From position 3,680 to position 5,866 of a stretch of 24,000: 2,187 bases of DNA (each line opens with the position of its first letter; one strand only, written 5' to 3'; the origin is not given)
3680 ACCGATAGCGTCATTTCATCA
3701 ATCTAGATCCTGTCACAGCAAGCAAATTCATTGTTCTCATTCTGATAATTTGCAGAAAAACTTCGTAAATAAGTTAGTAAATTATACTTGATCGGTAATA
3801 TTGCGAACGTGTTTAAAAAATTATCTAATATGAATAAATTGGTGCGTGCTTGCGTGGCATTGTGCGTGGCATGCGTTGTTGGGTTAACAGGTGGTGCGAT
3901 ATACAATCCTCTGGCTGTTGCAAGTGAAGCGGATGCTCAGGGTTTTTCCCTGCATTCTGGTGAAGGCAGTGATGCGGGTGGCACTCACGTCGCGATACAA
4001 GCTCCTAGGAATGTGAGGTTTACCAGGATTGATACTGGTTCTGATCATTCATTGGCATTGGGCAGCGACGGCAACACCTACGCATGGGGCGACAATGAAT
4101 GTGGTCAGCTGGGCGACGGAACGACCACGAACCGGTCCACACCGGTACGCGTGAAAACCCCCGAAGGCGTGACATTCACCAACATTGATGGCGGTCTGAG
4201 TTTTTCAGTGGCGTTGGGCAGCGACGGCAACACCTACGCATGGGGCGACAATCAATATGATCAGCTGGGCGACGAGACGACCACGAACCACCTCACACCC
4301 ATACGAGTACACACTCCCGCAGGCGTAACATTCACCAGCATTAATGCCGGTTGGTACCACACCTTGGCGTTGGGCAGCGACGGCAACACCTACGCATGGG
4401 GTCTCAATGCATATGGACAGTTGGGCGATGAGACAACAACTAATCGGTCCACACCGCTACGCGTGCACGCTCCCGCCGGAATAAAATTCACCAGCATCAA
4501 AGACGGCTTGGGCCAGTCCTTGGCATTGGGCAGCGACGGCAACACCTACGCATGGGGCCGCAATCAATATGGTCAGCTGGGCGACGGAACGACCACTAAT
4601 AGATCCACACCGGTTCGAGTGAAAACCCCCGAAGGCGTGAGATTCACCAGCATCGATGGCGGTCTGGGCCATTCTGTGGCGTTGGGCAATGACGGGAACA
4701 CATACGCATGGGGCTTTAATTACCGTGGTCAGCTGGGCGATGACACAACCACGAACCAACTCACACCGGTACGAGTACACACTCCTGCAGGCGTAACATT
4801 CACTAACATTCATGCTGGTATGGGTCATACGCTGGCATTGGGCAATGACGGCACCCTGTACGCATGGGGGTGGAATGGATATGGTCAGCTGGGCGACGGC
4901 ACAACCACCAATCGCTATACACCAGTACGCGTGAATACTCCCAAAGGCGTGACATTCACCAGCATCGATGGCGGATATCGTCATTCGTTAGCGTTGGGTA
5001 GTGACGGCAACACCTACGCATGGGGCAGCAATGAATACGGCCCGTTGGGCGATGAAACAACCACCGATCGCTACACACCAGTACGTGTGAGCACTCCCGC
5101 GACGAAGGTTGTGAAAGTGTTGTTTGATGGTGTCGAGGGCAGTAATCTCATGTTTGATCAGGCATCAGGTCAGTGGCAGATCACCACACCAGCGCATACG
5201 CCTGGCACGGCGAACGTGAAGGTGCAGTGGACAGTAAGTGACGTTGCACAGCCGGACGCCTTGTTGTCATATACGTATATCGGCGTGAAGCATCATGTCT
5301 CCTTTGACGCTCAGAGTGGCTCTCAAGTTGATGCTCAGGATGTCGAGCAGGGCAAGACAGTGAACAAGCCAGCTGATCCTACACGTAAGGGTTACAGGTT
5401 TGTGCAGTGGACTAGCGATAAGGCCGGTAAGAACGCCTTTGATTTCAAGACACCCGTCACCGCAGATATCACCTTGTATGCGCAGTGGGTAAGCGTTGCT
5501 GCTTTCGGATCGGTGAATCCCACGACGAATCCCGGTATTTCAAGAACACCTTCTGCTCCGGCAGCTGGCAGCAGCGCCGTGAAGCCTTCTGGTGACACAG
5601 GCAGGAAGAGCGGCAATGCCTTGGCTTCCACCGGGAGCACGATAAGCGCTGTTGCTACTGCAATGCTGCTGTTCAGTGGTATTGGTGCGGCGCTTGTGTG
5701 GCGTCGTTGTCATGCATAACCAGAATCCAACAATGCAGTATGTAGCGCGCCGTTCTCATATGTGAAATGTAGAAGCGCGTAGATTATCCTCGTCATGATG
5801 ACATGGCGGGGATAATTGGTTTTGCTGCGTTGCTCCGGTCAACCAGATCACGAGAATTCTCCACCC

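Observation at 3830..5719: Sortase-anchored seven-blade RCC1-like propeller on the bacterial surface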

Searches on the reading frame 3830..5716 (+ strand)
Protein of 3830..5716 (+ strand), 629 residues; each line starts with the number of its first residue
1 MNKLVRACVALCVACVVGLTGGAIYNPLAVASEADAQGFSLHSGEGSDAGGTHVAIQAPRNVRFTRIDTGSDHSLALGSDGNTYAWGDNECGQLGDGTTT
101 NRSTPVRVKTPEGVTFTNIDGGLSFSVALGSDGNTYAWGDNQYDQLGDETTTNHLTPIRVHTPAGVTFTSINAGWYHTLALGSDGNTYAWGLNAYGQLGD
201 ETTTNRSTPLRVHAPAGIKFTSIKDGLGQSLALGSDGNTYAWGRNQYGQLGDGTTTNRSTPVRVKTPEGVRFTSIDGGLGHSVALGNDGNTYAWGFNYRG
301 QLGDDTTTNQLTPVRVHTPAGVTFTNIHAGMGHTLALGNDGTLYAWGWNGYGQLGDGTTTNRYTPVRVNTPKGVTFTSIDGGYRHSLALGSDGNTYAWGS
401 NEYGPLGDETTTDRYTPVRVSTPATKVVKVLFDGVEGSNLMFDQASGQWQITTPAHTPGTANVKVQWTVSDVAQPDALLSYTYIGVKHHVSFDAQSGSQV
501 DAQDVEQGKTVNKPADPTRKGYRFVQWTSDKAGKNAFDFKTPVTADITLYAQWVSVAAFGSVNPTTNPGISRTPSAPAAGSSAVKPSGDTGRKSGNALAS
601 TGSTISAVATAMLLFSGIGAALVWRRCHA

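Call 3: search_protein_families(library=pfam, proteins=[window:3830-5716:+], max_evalue=0.01)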
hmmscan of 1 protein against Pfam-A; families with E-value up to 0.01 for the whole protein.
window:3830-5716:+ (629 aa): 7 families
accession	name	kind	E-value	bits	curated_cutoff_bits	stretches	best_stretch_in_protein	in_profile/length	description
PF25390.1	WD40_RLD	-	3.8e-119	398.7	150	2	60-317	87-346/363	RCC1-like domain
PF00415.24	RCC1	-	2.9e-95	313.1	21.7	7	340-389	1-50/50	Regulator of chromosome condensation (RCC1) repeat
PF13540.12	RCC1_2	-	3.7e-45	151.1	22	7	169-197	2-30/30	Regulator of chromosome condensation (RCC1) repeat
PF25384.1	Alsin_RLD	-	5e-28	99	100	4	240-308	245-313/405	Alsin RCC1-like domain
PF09479.16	Flg_new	-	9.4e-19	67.7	27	1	489-552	2-65/65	Listeria-Bacteroides repeat domain (List_Bact_rpt)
PF20044.4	DUF6446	-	8.3e-06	26.1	26.7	0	66-99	88-123/129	Family of unknown function (DUF6446)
PF18998.6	Flg_new_2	-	0.00055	20.3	23.6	1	494-555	7-71/73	Divergent InlB B-repeat domain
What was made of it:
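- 5288..5494 (+): Flg_new / InlB B-repeat-like domain (aa 487-555). Call 3 (E 9.4e-19).
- On RCC1-like repeat beta-propeller (Pfam PF00415 / PF13540 / PF25390): Call 3: RCC1 313 bits (cut-off 21.7), 7 stretches.
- Checked: Domain matches (Pfam, call 3):
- Domains and repeats: Pfam RCC1 x7, WD40_RLD and Flg_new (call 3). The RCC1 repeats themselves (call 3).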

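Call 4: search_protein_families(library=ncbifam, proteins=[window:3830-5716:+], max_evalue=0.01)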
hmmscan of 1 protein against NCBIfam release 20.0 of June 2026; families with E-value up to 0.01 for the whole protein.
window:3830-5716:+ (629 aa): 5 families
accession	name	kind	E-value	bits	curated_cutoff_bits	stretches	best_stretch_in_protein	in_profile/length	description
NF033188.1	internalin_H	exception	1.8e-07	30.2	1050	1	488-588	415-510/548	InlH/InlC2 family class 1 internalin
NF033189.1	internalin_A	exception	2.2e-07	29.6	1600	1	477-607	626-755/799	class 1 internalin InlA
TIGR02543.1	List_Bact_rpt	repeat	4.4e-07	30.1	20.95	1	517-554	1-41/44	TIGR02543 family repeat protein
TIGR03095.1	rusti_cyanin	equivalog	5.5e-06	26.6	146.7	0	34-86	34-88/148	rusticyanin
NF003991.0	PRK05472.1-5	equivalog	0.0041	17.1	198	0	362-382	176-196/211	redox-sensing transcriptional repressor Rex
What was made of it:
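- On Internalins (NCBIfam NF033188 / NF033189): Call 4: about 30 bits against cut-offs of 1,050 and 1,600.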

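Call 7: find_homologous_proteins(query=window:3830-5716:+, max_evalue=1e-10)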
Query window:3830-5716:+ (629 aa): 7951 proteins with E <= 1e-10 among 8000 candidates; the best 120 are listed.
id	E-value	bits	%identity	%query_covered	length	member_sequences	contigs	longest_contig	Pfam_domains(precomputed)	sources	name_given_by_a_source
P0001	0.0e+0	1435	100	100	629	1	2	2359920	PF09479.17,PF20044.5,PF00415.25,PF13540.13,PF25384.2,PF25390.2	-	-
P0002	2.2e-274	930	48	59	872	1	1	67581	PF00415.25,PF13540.13,PF25384.2,PF25390.2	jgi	jgi:alpha-tubulin suppressor-like RCC1 family protein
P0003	5.2e-248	843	57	57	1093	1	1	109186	PF20044.5,PF00415.25,PF17802.8,PF13540.13,PF25384.2,PF25390.2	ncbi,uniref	ncbi:SpaA isopeptide-forming pilin-related protein [Demequina sp.]|uniref:RCC1 domain-containing pro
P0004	3.1e-241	821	41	58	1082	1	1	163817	PF00415.25,PF13540.13,PF25384.2,PF27162.1,PF25390.2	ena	-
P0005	1.8e-238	812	48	71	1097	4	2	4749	PF09479.17,PF00415.25,PF13540.13,PF25384.2,PF25390.2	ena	-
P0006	3.4e-238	811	43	56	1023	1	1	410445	PF00415.25,PF13540.13,PF25384.2,PF25390.2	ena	-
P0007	5.4e-236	804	47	57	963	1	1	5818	PF00415.25,PF13540.13,PF25384.2,PF13403.12,PF25390.2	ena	-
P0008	2.9e-232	791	50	79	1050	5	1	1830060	PF00415.25,PF13540.13,PF25384.2,PF25390.2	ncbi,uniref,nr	ncbi:RCC1 domain-containing protein [Bifidobacterium actinocoloniiforme]|uniref:RCC1 domain-containi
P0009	6.8e-232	790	43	63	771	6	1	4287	PF00415.25,PF13540.13,PF25384.2,PF25390.2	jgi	jgi:alpha-tubulin suppressor-like RCC1 family protein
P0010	1.1e-227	776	41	58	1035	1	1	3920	PF07494.18,PF01833.31,PF00415.25,PF18998.7,PF13540.13,PF25384.2,PF25390.2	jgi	-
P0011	1.2e-227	776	42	61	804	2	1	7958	PF00415.25,PF13540.13,PF25384.2,PF25390.2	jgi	jgi:alpha-tubulin suppressor-like RCC1 family protein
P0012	2.5e-225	768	44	58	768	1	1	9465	PF00415.25,PF13540.13,PF25384.2,PF25390.2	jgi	-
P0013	2.0e-217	742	47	60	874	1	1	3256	PF00415.25,PF18962.8,PF13540.13,PF25384.2,PF25390.2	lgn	-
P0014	1.8e-215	736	47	59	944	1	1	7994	PF00415.25,PF13540.13,PF25384.2,PF25390.2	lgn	-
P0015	2.3e-214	732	41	57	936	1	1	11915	PF00415.25,PF13540.13,PF25384.2,PF25390.2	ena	-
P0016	6.2e-212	724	45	60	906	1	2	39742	PF00415.25,PF13540.13,PF25384.2,PF25390.2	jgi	jgi:alpha-tubulin suppressor-like RCC1 family protein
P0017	3.2e-210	718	59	65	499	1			PF20044.5,PF00415.25,PF10904.14,PF13540.13,PF25384.2,PF25390.2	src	-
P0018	1.0e-208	713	-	-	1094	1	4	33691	PF00415.25,PF13540.13,PF25384.2,PF25390.2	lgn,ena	-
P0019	1.3e-207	710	49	56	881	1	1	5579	PF00415.25,PF13540.13,PF25384.2,PF25390.2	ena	-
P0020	3.7e-207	708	43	56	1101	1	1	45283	PF00415.25,PF13540.13,PF25384.2,PF25390.2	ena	-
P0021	1.5e-206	706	44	59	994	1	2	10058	PF00415.25,PF20082.5,PF16640.12,PF13540.13,PF25384.2,PF25390.2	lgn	-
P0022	4.3e-205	701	43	63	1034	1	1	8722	PF00415.25,PF13540.13,PF25384.2,PF25390.2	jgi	jgi:alpha-tubulin suppressor-like RCC1 family protein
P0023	7.5e-205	701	38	63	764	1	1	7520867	PF00415.25,PF20082.5,PF13540.13,PF25384.2,PF25390.2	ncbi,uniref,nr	ncbi:RCC1 domain-containing protein [Micromonospora sp. HUAS LYJ1]|uniref:RCC1-like domain-containin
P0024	6.0e-202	691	43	84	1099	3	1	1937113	PF00415.25,PF13540.13,PF25384.2,PF25390.2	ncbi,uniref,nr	ncbi:InlB B-repeat-containing protein [Bombiscardovia apis]|uniref:RCC1 domain-containing protein n=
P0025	6.3e-202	691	44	79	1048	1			PF09479.17,PF00415.25,PF13540.13,PF25384.2,PF25390.2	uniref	uniref:InlB B-repeat-containing protein n=1 Tax=Bifidobacterium asteroides TaxID=1684 RepID=A0ABS3IR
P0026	9.6e-202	690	46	55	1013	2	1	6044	PF00415.25,PF13540.13,PF25384.2,PF25390.2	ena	-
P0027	1.7e-200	686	41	93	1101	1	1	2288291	PF09479.17,PF00415.25,PF13540.13,PF25384.2,PF25390.2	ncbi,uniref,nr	ncbi:hypothetical protein KIM372_14610 [Bombiscardovia nodaiensis]|uniref:RCC1-like domain-containin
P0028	4.5e-199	682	51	59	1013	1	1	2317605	PF00415.25,PF20082.5,PF13540.13,PF25384.2,PF25390.2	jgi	jgi:alpha-tubulin suppressor-like RCC1 family protein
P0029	7.9e-199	681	43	84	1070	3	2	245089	PF09479.17,PF00415.25,PF20082.5,PF13540.13,PF25384.2,PF25390.2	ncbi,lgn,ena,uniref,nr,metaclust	ncbi:regulator of chromosome condensation, RCC1 [Bifidobacterium actinocoloniiforme DSM 22766]|unire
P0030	9.9e-197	674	45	58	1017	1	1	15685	PF07610.18,PF00415.25,PF13540.13,PF25384.2,PF22544.3,PF25390.2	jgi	jgi:alpha-tubulin suppressor-like RCC1 family protein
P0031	9.1e-196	671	44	60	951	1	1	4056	PF00415.25,PF13540.13,PF05345.19,PF25384.2,PF25390.2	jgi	jgi:alpha-tubulin suppressor-like RCC1 family protein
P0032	9.9e-196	671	44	59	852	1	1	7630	PF00415.25,PF20082.5,PF13540.13,PF25384.2,PF25390.2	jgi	jgi:alpha-tubulin suppressor-like RCC1 family protein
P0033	2.5e-195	669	44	62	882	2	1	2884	PF00415.25,PF13540.13,PF25384.2,PF25390.2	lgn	-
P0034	2.6e-195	669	45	56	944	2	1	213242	PF00415.25,PF13540.13,PF25384.2,PF25390.2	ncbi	ncbi:MAG: RCC1 repeat-containing protein [Armatimonadota bacterium]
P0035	3.5e-195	669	37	61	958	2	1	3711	PF00415.25,PF13287.13,PF13290.14,PF13540.13,PF25384.2,PF25390.2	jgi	jgi:alpha-tubulin suppressor-like RCC1 family protein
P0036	1.2e-194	667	43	76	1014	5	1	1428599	PF00415.25,PF13540.13,PF25384.2,PF25390.2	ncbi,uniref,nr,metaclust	ncbi:regulator of chromosome condensation, RCC1 [Bifidobacterium actinocoloniiforme DSM 22766]|unire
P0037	1.6e-193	663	41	84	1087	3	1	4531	PF09479.17,PF00415.25,PF13540.13,PF25384.2,PF25390.2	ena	-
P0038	2.6e-193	663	42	71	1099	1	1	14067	PF00415.25,PF13540.13,PF25384.2,PF25390.2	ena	-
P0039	3.5e-192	659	45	78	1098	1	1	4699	PF09479.17,PF00415.25,PF13540.13,PF25384.2,PF00746.27,PF25390.2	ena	-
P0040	1.6e-191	657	44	72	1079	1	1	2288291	PF00415.25,PF13540.13,PF25384.2,PF25390.2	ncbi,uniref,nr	ncbi:hypothetical protein KIM372_01880 [Bombiscardovia nodaiensis]|uniref:RCC1-like domain-containin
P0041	3.7e-191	655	42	57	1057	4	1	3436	PF01839.30,PF00415.25,PF13517.13,PF13540.13,PF25384.2,PF25390.2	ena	-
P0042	6.3e-191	655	47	71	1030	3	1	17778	PF00415.25,PF13540.13,PF25384.2,PF25390.2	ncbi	ncbi:RCC1 domain-containing protein [Bifidobacterium xylocopae]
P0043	3.1e-188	646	49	72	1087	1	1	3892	PF25059.2,PF00415.25,PF20082.5,PF13540.13,PF25384.2,PF00041.28,PF16656.12,PF25390.2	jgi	jgi:alpha-tubulin suppressor-like RCC1 family protein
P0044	1.0e-187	644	46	55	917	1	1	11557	PF00415.25,PF13540.13,PF25384.2,PF25390.2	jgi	-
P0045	4.0e-187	642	42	59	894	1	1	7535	PF00415.25,PF13540.13,PF25384.2,PF25390.2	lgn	-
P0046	6.3e-186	638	46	57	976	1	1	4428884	PF00415.25,PF11149.14,PF13540.13,PF25384.2,PF25390.2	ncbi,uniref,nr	ncbi:RCC1 domain-containing protein [Hymenobacter baengnokdamensis]|uniref:RCC1 domain-containing pr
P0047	1.6e-185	637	40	83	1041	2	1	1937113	PF09479.17,PF00415.25,PF13540.13,PF25384.2,PF25390.2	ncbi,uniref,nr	ncbi:hypothetical protein KIMH_03470 [Bombiscardovia apis]|uniref:RCC1-like domain-containing protei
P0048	1.9e-185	637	44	66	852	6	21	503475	PF00415.25,PF20082.5,PF13540.13,PF25384.2,PF25390.2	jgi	jgi:alpha-tubulin suppressor-like RCC1 family protein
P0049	2.8e-184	633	39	83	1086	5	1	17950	PF09479.17,PF00415.25,PF13540.13,PF25384.2,PF25390.2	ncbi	ncbi:MAG: InlB B-repeat-containing protein, partial [Bifidobacterium asteroides]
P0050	4.2e-184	632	44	71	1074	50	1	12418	PF09479.17,PF00415.25,PF20082.5,PF13540.13,PF25384.2,PF25390.2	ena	-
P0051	1.3e-183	631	47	56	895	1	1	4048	PF00415.25,PF13540.13,PF25384.2,PF25390.2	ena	-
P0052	2.4e-183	630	42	72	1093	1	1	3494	PF09479.17,PF00415.25,PF13540.13,PF25384.2,PF25390.2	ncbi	ncbi:RCC1 domain-containing protein, partial [Bifidobacterium xylocopae]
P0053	3.4e-183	629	42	72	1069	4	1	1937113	PF00415.25,PF13540.13,PF25384.2,PF25390.2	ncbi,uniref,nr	ncbi:hypothetical protein KIMH_12300 [Bombiscardovia apis]|uniref:RCC1-like domain-containing protei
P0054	1.4e-182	627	41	59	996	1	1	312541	PF22352.3,PF07494.18,PF00415.25,PF13540.13,PF25384.2,PF18911.7,PF25390.2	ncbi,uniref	ncbi:PKD domain-containing protein [Archangium sp.]|uniref:RCC1 domain-containing protein n=1 Tax=Ar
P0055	7.4e-181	621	46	57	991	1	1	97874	PF00415.25,PF13540.13,PF13620.13,PF25384.2,PF25390.2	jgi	-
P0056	1.4e-180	620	43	58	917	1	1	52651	PF18885.7,PF00415.25,PF13540.13,PF25384.2,PF25390.2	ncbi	-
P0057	1.5e-180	620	46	57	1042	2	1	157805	PF07494.18,PF00415.25,PF08308.18,PF17802.8,PF13540.13,PF13620.13,PF25384.2,PF25390.2,PF13715.13,PF02369.23,PF05593.20,PF14686.13,PF24025.2,PF09430.17,PF06739.18,PF22904.4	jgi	jgi:alpha-tubulin suppressor-like RCC1 family protein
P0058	1.9e-179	617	39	65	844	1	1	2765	PF00415.25,PF18962.8,PF13540.13,PF25384.2,PF25390.2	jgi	-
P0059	2.7e-179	616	42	71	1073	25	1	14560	PF09479.17,PF00415.25,PF20082.5,PF13540.13,PF25384.2,PF25390.2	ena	-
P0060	2.9e-179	616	56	55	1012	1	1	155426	PF00415.25,PF13540.13,PF25384.2,PF25390.2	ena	-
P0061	5.5e-179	615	41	58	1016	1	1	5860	PF00415.25,PF13540.13,PF25384.2,PF09136.17,PF19077.7,PF25390.2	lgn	-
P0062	1.2e-178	614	45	67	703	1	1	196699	PF00415.25,PF13540.13,PF25384.2,PF25390.2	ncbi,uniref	ncbi:RCC1-like domain-containing protein [Cellulomonas sp. P4]|uniref:RCC1-like domain-containing pr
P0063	2.1e-178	613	39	57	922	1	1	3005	PF00415.25,PF13540.13,PF25384.2,PF27162.1,PF25390.2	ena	-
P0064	3.5e-178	613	45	56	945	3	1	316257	PF12476.14,PF00415.25,PF13540.13,PF25384.2,PF25390.2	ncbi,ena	-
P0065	1.0e-177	611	44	73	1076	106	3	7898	PF09479.17,PF00415.25,PF13540.13,PF25384.2,PF25390.2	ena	-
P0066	3.0e-177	609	41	83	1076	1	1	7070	PF09479.17,PF00415.25,PF13540.13,PF25384.2,PF25390.2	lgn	-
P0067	8.5e-177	608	41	83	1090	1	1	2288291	PF00415.25,PF13540.13,PF25384.2,PF25390.2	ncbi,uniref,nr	ncbi:hypothetical protein KIM372_13270 [Bombiscardovia nodaiensis]|uniref:RCC1-like domain-containin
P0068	4.5e-176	606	45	59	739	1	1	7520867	PF00415.25,PF20082.5,PF13540.13,PF25384.2,PF25390.2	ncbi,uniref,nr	ncbi:RCC1 domain-containing protein [Micromonospora sp. HUAS LYJ1]|uniref:RCC1 domain-containing pro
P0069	4.5e-176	606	41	58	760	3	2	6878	PF00415.25,PF13540.13,PF25384.2,PF25390.2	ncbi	ncbi:MAG: hypothetical protein WBO46_18765 [Caldilineaceae bacterium]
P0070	1.2e-175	604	45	61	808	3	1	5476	PF00415.25,PF13540.13,PF25384.2,PF25390.2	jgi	jgi:alpha-tubulin suppressor-like RCC1 family protein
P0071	4.7e-175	602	44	59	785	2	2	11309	PF00415.25,PF13540.13,PF08887.17,PF25384.2,PF25390.2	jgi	-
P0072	6.9e-175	602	40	83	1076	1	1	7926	PF09479.17,PF00415.25,PF13540.13,PF25384.2,PF25390.2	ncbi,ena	-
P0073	1.1e-174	601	42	71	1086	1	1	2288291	PF09479.17,PF00415.25,PF20082.5,PF13540.13,PF25384.2,PF25390.2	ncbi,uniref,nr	ncbi:hypothetical protein KIM372_11630 [Bombiscardovia nodaiensis]|uniref:RCC1-like domain-containin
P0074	1.9e-174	600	45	78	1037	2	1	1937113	PF09479.17,PF00415.25,PF13540.13,PF25384.2,PF25390.2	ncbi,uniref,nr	ncbi:InlB B-repeat-containing protein [Bombiscardovia apis]|uniref:RCC1 domain-containing protein n=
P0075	2.4e-174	600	43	59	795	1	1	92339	PF00415.25,PF13540.13,PF25384.2,PF25390.2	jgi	jgi:alpha-tubulin suppressor-like RCC1 family protein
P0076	1.4e-173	597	43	71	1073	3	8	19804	PF09479.17,PF00415.25,PF20082.5,PF13540.13,PF25384.2,PF25390.2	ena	-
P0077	4.3e-173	596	41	62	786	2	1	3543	PF00415.25,PF13540.13,PF25384.2,PF25390.2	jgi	jgi:alpha-tubulin suppressor-like RCC1 family protein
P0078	6.7e-173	595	44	63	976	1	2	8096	PF07494.18,PF00415.25,PF20082.5,PF13540.13,PF25384.2,PF25390.2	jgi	jgi:alpha-tubulin suppressor-like RCC1 family protein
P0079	9.2e-173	595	40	58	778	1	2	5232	PF00415.25,PF13540.13,PF25384.2,PF25390.2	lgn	-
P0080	1.0e-172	595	41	71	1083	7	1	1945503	PF09479.17,PF00415.25,PF20082.5,PF13540.13,PF25384.2,PF25390.2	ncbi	-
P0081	1.2e-172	594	44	56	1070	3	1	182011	PF00415.25,PF05593.20,PF13540.13,PF25778.2,PF25384.2,PF00041.28,PF25390.2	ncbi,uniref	ncbi:RCC1 domain-containing protein [Paenibacillus roseus]|uniref:RCC1 domain-containing protein n=1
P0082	2.1e-172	593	40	72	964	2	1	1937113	PF09479.17,PF00415.25,PF13540.13,PF25384.2,PF25390.2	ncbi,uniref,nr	ncbi:hypothetical protein KIMH_05200 [Bombiscardovia apis]|uniref:RCC1-like domain-containing protei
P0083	6.7e-172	592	43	63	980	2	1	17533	PF00404.25,PF00415.25,PF13540.13,PF25384.2,PF25390.2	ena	-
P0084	1.0e-171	591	45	60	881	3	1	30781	PF00415.25,PF13540.13,PF25384.2,PF25390.2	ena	-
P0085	2.6e-171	590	39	58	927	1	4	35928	PF00415.25,PF13540.13,PF25384.2,PF25390.2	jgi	jgi:alpha-tubulin suppressor-like RCC1 family protein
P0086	2.1e-170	587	55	56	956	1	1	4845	PF26182.1,PF02369.23,PF00415.25,PF13540.13,PF22359.3,PF02368.25,PF25384.2,PF25390.2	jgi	-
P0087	2.1e-170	587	40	60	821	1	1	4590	PF00415.25,PF20082.5,PF13540.13,PF25384.2,PF25390.2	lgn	-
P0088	4.6e-170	586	34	68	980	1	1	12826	PF00415.25,PF13540.13,PF25384.2,PF25390.2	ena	-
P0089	1.5e-169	584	41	56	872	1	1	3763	PF00415.25,PF13540.13,PF25384.2,PF25390.2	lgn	-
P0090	9.7e-169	581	38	58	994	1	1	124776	PF00415.25,PF13540.13,PF25384.2,PF25390.2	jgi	jgi:alpha-tubulin suppressor-like RCC1 family protein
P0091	1.0e-168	581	42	57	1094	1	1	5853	PF22352.3,PF00801.27,PF00415.25,PF18998.7,PF13540.13,PF25384.2,PF18911.7,PF25390.2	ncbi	-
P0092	2.7e-168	580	41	57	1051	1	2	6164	PF00415.25,PF13540.13,PF25384.2,PF25390.2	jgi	jgi:alpha-tubulin suppressor-like RCC1 family protein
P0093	5.1e-168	579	42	57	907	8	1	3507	PF00415.25,PF13540.13,PF25384.2,PF25390.2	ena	-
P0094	5.6e-168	579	46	63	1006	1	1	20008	PF00415.25,PF13540.13,PF25384.2,PF25390.2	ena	-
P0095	1.3e-167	578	42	67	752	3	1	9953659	PF00415.25,PF20082.5,PF13540.13,PF25384.2,PF25390.2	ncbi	ncbi:RCC1-like domain-containing protein [Plantactinospora sp. DSM 117369]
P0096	2.6e-167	577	41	73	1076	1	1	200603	PF09479.17,PF07494.18,PF00415.25,PF13540.13,PF25384.2,PF25390.2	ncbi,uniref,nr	ncbi:InlB B-repeat-containing protein [Bombiscardovia coagulans]|uniref:Regulator of chromosome cond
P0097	3.2e-167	576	45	61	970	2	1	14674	PF00415.25,PF13540.13,PF25384.2,PF25390.2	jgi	jgi:alpha-tubulin suppressor-like RCC1 family protein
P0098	3.7e-167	576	43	55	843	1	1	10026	PF00415.25,PF13540.13,PF25384.2,PF25390.2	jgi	-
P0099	1.2e-166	574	42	59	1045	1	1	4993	PF00415.25,PF13540.13,PF25384.2,PF25390.2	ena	-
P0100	1.8e-166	574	40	82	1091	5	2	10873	PF09479.17,PF00415.25,PF13540.13,PF25384.2,PF25390.2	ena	-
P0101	2.5e-166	573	43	60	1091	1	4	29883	PF00415.25,PF13540.13,PF25384.2,PF25390.2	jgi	jgi:alpha-tubulin suppressor-like RCC1 family protein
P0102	3.7e-166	573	45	58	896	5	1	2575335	PF00415.25,PF13540.13,PF25384.2,PF25390.2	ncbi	ncbi:RCC1 domain-containing protein [Hymenobacter ruber]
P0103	4.5e-166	573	44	53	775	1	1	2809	PF00415.25,PF13540.13,PF25384.2,PF25390.2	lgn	-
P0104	4.7e-166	573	45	68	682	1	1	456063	PF07494.18,PF00415.25,PF13540.13,PF25384.2,PF25390.2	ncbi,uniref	ncbi:RCC1 domain-containing protein, partial [Bifidobacterium sp. wkB344]|uniref:RCC1 domain-contain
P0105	4.8e-166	572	45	68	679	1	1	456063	PF07494.18,PF00415.25,PF13540.13,PF25384.2,PF25390.2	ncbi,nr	ncbi:hypothetical protein CI601_03420 [Bifidobacterium sp. wkB344]|nr:hypothetical protein CI601_034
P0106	1.7e-165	571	39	58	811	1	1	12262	PF00415.25,PF13540.13,PF25384.2,PF25390.2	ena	-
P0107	2.1e-165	570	45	63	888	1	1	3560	PF07494.18,PF00404.25,PF00415.25,PF05593.20,PF20082.5,PF13540.13,PF25384.2,PF25390.2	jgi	jgi:YD repeat-containing protein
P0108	2.8e-165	570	46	68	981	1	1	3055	PF09479.17,PF00415.25,PF13540.13,PF25384.2,PF25390.2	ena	-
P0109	7.1e-165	569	41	60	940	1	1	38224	PF00415.25,PF13540.13,PF25384.2,PF25390.2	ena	-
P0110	1.2e-164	568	47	58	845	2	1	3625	PF00415.25,PF20082.5,PF13540.13,PF25384.2,PF25390.2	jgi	jgi:alpha-tubulin suppressor-like RCC1 family protein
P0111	1.8e-164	567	41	63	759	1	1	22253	PF00415.25,PF20082.5,PF13540.13,PF25384.2,PF25390.2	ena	-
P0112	3.2e-164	566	41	57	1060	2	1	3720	PF00415.25,PF13540.13,PF25384.2,PF25390.2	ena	-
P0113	3.5e-164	566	45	60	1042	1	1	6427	PF00415.25,PF11974.15,PF16640.12,PF13540.13,PF25384.2,PF25390.2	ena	-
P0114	4.2e-164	566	42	60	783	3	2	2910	PF00415.25,PF13540.13,PF25384.2,PF25390.2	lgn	-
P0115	6.2e-164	565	41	64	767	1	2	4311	PF00415.25,PF13540.13,PF25384.2,PF25390.2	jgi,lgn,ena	-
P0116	1.4e-163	564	45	58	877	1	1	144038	PF00608.23,PF00415.25,PF20082.5,PF13540.13,PF25384.2,PF25390.2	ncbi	-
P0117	1.7e-163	564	42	58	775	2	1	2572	PF00415.25,PF13540.13,PF25384.2,PF25390.2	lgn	-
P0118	2.3e-163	564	41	56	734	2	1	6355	PF07494.18,PF00415.25,PF13540.13,PF25384.2,PF25390.2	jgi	jgi:alpha-tubulin suppressor-like RCC1 family protein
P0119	3.5e-163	563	44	63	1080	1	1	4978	PF09479.17,PF00415.25,PF13540.13,PF25384.2,PF00746.27,PF25390.2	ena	-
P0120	7.6e-163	562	37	65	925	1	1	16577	PF00801.27,PF00415.25,PF13540.13,PF25384.2,PF18911.7,PF25390.2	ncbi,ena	-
